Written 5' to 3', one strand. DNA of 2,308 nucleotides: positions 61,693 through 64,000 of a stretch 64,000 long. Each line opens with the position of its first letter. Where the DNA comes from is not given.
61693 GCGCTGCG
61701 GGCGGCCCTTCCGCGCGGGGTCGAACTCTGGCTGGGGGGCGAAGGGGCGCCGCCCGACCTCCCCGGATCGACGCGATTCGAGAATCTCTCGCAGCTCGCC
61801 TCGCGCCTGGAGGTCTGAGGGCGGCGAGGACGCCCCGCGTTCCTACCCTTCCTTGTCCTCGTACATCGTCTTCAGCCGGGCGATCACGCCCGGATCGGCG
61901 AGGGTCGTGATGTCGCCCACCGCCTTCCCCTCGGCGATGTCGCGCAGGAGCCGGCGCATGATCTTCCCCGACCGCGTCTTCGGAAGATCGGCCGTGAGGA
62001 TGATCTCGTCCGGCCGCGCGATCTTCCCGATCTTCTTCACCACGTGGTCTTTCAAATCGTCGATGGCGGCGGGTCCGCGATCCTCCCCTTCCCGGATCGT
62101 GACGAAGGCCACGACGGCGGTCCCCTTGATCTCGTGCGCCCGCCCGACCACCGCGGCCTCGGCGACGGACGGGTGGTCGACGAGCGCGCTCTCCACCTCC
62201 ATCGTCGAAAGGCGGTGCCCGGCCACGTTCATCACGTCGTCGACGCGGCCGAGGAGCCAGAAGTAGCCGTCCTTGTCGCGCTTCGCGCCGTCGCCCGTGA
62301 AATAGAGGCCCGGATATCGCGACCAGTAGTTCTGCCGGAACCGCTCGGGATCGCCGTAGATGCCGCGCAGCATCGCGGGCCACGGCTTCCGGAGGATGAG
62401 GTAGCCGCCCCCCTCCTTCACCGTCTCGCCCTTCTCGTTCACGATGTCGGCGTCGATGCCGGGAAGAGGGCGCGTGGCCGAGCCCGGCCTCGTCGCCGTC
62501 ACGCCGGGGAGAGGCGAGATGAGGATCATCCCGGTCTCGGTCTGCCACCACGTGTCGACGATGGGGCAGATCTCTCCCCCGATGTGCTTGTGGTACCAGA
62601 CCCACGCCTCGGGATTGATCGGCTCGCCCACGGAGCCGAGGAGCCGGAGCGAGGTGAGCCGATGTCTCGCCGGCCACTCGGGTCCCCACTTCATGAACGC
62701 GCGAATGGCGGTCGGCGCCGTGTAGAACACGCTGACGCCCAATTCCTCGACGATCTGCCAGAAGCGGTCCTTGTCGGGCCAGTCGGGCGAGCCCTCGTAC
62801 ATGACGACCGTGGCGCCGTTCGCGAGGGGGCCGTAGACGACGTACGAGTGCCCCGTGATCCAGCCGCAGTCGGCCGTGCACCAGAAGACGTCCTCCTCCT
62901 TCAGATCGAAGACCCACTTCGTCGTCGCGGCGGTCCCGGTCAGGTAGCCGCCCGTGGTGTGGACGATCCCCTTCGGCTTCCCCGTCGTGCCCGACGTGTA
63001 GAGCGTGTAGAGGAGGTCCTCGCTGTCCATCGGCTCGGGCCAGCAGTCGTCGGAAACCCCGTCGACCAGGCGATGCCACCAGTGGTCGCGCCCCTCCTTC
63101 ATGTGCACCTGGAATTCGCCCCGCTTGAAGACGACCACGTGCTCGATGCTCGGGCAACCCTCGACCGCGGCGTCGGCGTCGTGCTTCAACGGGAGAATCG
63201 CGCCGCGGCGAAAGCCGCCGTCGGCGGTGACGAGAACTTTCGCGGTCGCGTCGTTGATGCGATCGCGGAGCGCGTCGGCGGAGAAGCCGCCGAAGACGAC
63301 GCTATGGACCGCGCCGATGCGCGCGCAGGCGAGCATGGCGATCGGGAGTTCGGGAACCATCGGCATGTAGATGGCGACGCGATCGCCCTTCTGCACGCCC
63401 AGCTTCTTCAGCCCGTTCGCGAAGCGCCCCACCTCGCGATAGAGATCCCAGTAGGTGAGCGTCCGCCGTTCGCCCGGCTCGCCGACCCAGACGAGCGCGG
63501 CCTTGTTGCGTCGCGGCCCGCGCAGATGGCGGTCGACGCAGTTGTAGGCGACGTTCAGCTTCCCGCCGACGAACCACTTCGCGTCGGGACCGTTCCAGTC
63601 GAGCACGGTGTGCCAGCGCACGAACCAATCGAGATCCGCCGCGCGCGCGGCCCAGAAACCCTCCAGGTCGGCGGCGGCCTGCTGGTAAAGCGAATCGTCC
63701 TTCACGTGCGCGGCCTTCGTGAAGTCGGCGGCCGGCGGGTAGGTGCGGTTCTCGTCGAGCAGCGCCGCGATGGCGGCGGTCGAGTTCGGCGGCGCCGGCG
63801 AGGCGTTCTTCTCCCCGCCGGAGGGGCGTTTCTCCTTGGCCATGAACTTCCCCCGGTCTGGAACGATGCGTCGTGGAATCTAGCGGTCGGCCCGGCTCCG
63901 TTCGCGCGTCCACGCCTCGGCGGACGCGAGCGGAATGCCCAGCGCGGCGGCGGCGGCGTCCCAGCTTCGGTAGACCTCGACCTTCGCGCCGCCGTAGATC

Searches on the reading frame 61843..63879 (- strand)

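Call 86: search_protein_families(library=pfam, proteins=[window:61843-63879:-], max_evalue=0.00001)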
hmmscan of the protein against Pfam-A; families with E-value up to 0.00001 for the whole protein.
window:61843-63879:- (678 aa): 3 families
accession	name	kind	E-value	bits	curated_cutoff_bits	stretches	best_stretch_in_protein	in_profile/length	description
PF00501.34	AMP-binding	-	1.7e-91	307.4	29.9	1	123-506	9-382/384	AMP-binding enzyme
PF13193.12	AMP-binding_C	-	5.2e-26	91.8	24.5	1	561-639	1-76/76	AMP-binding enzyme C-terminal domain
PF16177.11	ACAS_N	-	5.3e-21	74.6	27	1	63-114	3-55/55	Acetyl-coenzyme A synthetase N-terminus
